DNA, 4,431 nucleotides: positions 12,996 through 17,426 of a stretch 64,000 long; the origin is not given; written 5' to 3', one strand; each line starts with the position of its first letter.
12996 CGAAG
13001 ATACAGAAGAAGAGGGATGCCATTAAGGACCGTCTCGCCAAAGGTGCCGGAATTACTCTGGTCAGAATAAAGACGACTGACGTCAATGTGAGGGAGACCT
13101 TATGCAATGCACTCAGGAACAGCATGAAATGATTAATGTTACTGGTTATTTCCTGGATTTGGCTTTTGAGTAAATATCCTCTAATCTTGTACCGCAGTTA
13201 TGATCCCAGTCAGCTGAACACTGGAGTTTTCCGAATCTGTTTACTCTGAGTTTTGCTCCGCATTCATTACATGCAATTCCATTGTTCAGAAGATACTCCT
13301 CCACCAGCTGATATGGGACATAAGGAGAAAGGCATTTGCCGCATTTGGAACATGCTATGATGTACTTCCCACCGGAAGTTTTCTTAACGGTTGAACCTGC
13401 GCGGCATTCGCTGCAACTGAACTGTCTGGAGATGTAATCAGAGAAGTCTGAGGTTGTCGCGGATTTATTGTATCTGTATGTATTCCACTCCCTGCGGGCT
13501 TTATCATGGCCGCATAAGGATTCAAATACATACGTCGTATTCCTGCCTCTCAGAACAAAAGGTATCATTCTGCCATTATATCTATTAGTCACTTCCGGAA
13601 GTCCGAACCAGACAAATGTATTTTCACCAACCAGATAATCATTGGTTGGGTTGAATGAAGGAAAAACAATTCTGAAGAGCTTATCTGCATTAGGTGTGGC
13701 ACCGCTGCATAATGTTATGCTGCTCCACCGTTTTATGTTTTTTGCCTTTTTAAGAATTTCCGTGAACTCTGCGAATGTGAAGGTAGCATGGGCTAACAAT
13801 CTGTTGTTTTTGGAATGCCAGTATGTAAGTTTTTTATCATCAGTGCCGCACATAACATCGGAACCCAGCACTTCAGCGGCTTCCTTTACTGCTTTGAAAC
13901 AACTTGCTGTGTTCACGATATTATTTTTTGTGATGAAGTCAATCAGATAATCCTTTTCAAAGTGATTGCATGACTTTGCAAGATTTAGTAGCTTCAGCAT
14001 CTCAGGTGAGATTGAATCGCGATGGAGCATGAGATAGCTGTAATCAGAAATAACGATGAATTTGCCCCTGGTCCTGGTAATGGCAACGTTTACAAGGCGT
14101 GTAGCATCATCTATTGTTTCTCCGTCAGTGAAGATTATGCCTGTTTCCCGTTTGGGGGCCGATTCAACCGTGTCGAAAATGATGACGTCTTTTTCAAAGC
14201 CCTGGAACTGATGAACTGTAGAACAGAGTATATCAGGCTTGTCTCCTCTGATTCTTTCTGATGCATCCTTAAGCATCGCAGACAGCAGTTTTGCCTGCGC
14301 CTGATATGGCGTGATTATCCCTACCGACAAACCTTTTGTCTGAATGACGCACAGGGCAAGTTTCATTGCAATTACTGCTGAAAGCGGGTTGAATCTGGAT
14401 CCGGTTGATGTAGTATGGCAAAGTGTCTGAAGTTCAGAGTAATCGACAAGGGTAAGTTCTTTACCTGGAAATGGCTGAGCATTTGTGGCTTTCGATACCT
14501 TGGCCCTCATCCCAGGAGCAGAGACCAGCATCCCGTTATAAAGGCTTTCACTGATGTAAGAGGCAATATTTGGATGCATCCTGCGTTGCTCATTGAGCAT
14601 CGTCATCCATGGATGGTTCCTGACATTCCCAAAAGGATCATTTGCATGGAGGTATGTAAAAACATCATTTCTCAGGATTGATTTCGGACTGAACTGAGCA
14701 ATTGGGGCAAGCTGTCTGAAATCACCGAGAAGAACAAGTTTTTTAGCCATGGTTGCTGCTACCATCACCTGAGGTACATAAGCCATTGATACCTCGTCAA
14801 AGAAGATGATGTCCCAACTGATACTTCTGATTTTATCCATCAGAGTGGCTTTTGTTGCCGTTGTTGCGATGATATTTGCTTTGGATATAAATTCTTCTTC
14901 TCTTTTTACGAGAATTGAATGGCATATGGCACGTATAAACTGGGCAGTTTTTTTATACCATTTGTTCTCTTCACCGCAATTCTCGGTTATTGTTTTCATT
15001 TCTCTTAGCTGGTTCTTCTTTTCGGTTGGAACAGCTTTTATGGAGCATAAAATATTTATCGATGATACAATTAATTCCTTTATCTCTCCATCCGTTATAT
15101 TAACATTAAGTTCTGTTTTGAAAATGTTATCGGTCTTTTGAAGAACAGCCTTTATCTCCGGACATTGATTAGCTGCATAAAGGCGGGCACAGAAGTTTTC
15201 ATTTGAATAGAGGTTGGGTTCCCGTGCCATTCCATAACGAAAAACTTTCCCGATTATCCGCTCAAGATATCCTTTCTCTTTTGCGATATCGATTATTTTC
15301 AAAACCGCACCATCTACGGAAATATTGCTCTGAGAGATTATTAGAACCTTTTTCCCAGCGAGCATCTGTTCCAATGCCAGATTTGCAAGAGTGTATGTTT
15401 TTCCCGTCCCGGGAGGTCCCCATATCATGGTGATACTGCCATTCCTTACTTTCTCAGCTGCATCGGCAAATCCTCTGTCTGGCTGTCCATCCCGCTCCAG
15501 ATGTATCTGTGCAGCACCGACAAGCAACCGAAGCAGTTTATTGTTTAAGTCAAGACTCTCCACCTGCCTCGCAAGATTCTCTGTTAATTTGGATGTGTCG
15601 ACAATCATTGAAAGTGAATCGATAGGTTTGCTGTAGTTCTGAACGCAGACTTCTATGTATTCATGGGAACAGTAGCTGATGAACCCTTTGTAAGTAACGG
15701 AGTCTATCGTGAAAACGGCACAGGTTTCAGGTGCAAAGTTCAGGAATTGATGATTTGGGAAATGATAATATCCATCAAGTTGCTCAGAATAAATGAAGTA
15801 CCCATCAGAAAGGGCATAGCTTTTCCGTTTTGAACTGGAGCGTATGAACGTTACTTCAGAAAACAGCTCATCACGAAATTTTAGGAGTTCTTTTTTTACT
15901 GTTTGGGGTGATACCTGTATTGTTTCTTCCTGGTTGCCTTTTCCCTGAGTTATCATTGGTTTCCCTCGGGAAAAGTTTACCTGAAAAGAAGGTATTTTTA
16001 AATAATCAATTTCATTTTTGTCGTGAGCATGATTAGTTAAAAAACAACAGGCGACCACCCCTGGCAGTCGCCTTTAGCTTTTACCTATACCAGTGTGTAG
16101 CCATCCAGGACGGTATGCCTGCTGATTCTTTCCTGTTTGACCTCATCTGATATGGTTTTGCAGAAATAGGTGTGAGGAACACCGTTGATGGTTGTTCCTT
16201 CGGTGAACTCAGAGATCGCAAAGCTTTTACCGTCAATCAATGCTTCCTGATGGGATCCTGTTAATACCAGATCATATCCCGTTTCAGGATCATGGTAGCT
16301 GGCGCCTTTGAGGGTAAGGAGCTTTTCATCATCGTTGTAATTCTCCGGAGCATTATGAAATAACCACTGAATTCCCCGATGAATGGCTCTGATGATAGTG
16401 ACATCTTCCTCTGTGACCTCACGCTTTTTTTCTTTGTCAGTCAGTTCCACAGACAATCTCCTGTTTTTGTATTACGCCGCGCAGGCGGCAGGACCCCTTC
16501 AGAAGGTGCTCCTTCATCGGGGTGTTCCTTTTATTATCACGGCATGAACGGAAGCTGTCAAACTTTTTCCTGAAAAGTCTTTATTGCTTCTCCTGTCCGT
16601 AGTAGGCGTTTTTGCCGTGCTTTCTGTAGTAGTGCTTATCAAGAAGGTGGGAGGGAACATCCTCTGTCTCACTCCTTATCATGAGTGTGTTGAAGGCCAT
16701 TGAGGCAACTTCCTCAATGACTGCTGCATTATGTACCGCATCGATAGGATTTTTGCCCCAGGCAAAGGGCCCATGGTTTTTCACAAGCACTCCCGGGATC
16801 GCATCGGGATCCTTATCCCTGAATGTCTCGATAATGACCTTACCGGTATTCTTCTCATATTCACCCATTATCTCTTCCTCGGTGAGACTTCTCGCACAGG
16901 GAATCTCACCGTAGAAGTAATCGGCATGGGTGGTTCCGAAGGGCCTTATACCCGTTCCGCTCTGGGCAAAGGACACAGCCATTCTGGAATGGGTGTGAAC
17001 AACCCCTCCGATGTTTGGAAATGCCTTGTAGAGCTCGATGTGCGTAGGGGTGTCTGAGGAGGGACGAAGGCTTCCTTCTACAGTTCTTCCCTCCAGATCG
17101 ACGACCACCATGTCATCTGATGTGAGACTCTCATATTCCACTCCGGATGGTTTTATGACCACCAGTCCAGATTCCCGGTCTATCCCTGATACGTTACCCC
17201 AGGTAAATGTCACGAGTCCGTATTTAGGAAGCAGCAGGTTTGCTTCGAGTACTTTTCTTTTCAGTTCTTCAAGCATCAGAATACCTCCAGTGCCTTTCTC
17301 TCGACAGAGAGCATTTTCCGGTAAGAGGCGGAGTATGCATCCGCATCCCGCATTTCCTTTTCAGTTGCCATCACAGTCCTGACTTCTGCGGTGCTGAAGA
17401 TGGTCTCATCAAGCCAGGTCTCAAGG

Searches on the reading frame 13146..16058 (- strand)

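Call 5: search_protein_families(library=pfam, proteins=[window:13146-16058:-], max_evalue=0.01)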
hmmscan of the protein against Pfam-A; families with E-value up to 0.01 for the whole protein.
window:13146-16058:- (970 aa): 14 families
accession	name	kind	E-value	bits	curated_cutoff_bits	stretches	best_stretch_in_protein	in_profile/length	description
PF13087.12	AAA_12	-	1.3e-30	106.9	27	1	485-672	17-193/195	AAA domain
PF13086.12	AAA_11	-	5.2e-26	92.4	27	1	204-453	14-253/257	AAA domain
PF13245.12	AAA_19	-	7.8e-07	29.8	25.1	0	200-229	4-33/134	AAA domain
PF13604.12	AAA_30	-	5e-06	26.8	27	0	202-245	11-56/191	AAA domain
PF20720.3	nSTAND3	-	0.0001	22.5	27.2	1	195-242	5-52/155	Novel STAND NTPase 3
PF00004.35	AAA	-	0.00062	20.7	21.2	0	211-254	2-48/131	ATPase family associated with various cellular activities (AAA)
PF00448.28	SRP54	-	0.0014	18.7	22.7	0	209-242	3-36/196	SRP54-type protein, GTPase domain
PF02562.22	PhoH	-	0.0016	18.5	27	1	201-250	13-62/205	PhoH-like protein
PF04851.21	ResIII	-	0.0023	18.3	22.5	0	206-246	22-64/164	Type III restriction enzyme, res subunit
PF00580.27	UvrD-helicase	-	0.0027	17.9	23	1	207-446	13-247/271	UvrD/REP helicase N-terminal domain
PF13401.12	AAA_22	-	0.0033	18.2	27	0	206-231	4-29/130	AAA domain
PF13538.12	UvrD_C_2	-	0.0043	17.3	27.4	0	610-637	2-29/52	UvrD-like helicase C-terminal domain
PF13481.12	AAA_25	-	0.0053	16.8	27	0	205-240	31-65/195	AAA domain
PF13361.12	UvrD_C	-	0.0063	16.4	25.6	0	591-670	267-346/350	UvrD-like helicase C-terminal domain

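Call 6: search_protein_families(library=padloc, proteins=[window:13146-16058:-], max_evalue=0.01)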
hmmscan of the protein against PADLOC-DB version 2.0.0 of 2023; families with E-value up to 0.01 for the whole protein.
window:13146-16058:- (970 aa): 12 families
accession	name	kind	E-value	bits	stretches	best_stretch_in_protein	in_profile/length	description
PDLC03920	MkoA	-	8e-55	184.7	1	163-677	577-1080/1112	-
PDLC03921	MkoA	-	2.5e-29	99.7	2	362-677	1240-1571/1607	-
PDLC03924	MkoC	-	6.3e-29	98.7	1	487-724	772-990/1136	-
PDLC05009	PDC-S37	-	1.1e-11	41.3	1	199-243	300-344/1550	-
PDLC04140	mad8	-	5.5e-08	30.7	1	199-280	19-78/314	mads_8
PDLC02194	Hhe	-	2.9e-05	19.4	1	207-245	440-478/1911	-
PDLC02895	DpdJ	-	3.3e-05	18.9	1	579-671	371-452/2112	DpdJ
PDLC05065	PDC-S68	-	5.3e-05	19.2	0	401-495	690-782/1221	-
PDLC02350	AbiO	-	0.00043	17.2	1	207-253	192-238/468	AbiO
PDLC00303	PtuA1|PtuA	-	0.0013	15.9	1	202-302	7-108/386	AAA ATPase domain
PDLC01439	typeIV_DinG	-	0.0016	15.2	1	198-258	25-80/575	CAS-IV-A; associated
PDLC00136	GajB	-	0.0057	13.6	0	603-665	480-541/570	UrvD helicase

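Call 8: search_protein_families(library=ncbifam, proteins=[window:13146-16058:-], max_evalue=0.01)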
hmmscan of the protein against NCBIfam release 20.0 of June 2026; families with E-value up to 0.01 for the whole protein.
window:13146-16058:- (970 aa): 9 families
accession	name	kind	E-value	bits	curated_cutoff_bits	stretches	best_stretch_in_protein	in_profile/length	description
TIGR00376.1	TIGR00376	hypoth_equivalog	5.8e-47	160.5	348.9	1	204-678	171-616/639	IGHMBP2 family helicase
NF040671.1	PLuB_AAA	exception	9.6e-30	102.7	999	2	388-678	929-1237/1256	PLuB system helicase-like protein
NF058533.1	antiphage_ProA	equivalog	6.9e-09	33.7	1500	1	199-242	656-699/1903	anti-phage protein ProA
TIGR01447.1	recD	equivalog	2e-08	33.3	310.15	2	157-227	123-183/597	exodeoxyribonuclease V subunit alpha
NF042953.1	Hhe_antiphage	equivalog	4.1e-06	24.5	2000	1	207-242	341-376/1797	DUF4011 domain-containing anti-phage protein Hhe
TIGR03499.1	FlhF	equivalog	9.5e-05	22.5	174.15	1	202-242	193-235/286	flagellar biosynthesis GTPase FlhF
TIGR01448.2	helicase_RecD2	equivalog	0.00068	17.9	500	0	194-227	318-351/713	SF1B family DNA helicase RecD2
TIGR02237.1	recomb_radB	equivalog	0.0013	18.6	172.4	1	204-249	9-54/210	DNA repair and recombination protein RadB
TIGR00064.1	ftsY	equivalog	0.0021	17.4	260.7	0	199-241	71-113/279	signal recognition particle-docking protein FtsY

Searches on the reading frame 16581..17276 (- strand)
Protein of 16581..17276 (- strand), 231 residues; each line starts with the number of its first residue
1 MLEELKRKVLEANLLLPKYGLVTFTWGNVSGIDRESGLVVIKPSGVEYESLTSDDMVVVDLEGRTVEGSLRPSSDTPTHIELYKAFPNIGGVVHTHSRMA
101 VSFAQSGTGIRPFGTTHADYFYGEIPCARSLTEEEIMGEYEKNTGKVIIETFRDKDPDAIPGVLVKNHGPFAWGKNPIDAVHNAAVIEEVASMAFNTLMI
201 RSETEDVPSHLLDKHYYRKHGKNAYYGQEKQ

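Call 5: search_protein_families(library=pfam, proteins=[window:16581-17276:-], max_evalue=0.01)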
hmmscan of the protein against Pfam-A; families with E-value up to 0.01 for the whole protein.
window:16581-17276:- (231 aa): 1 family
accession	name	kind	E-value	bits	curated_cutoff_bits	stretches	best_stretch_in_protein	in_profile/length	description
PF00596.27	Aldolase_II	-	1.9e-51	175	22.2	1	8-194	2-182/183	Class II Aldolase and Adducin N-terminal domain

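Call 6: search_protein_families(library=padloc, proteins=[window:16581-17276:-], max_evalue=0.01)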
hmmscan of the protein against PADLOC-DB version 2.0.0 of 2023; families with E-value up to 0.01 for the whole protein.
window:16581-17276:- (231 aa): 0 families

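Call 91: find_encoding_contigs(protein=window:16581-17276:-, flank=10000, max_places=6)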
Protein window:16581-17276:- (231 aa): 1 contig read that carries it; 1 place shown.
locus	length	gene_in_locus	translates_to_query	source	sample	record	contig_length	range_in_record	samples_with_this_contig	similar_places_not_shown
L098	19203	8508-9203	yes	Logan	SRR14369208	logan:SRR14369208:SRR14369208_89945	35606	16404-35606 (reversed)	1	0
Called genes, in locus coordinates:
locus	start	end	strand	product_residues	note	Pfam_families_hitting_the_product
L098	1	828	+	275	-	?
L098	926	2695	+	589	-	PF02690:Na_Pi_cotrans, PF01895:PhoU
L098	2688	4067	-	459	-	PF01554:MatE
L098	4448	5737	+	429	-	PF13173:AAA_14, PF13635:DUF4143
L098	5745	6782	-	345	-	PF00392:GntR, PF00532:Peripla_BP_1, PF13407:Peripla_BP_4 (weak), PF13377:Peripla_BP_3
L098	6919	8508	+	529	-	PF00370:FGGY_N, PF02782:FGGY_C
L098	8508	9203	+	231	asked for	PF00596:Aldolase_II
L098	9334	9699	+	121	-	-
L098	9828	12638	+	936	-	PF13086:AAA_11, PF13245:AAA_19 (faint), PF13604:AAA_30 (faint), PF13087:AAA_12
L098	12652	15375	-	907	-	PF00580:UvrD-helicase, PF09848:SLFN-g3_helicase (weak), PF13086:AAA_11, PF13245:AAA_19, PF13604:AAA_30 (weak), PF01443:Viral_helicase1 (faint), PF13087:AAA_12, PF10881:DUF2726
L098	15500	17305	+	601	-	-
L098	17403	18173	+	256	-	PF23835:DUF7205 (faint)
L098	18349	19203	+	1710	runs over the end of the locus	PF00270:DEAD, PF00271:Helicase_C, PF09369:MZB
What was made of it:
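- Tried and rejected: A look-up of the flanking aldolase, meant to find a Bullifex allele without the island, returned only the same contig (call 91).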
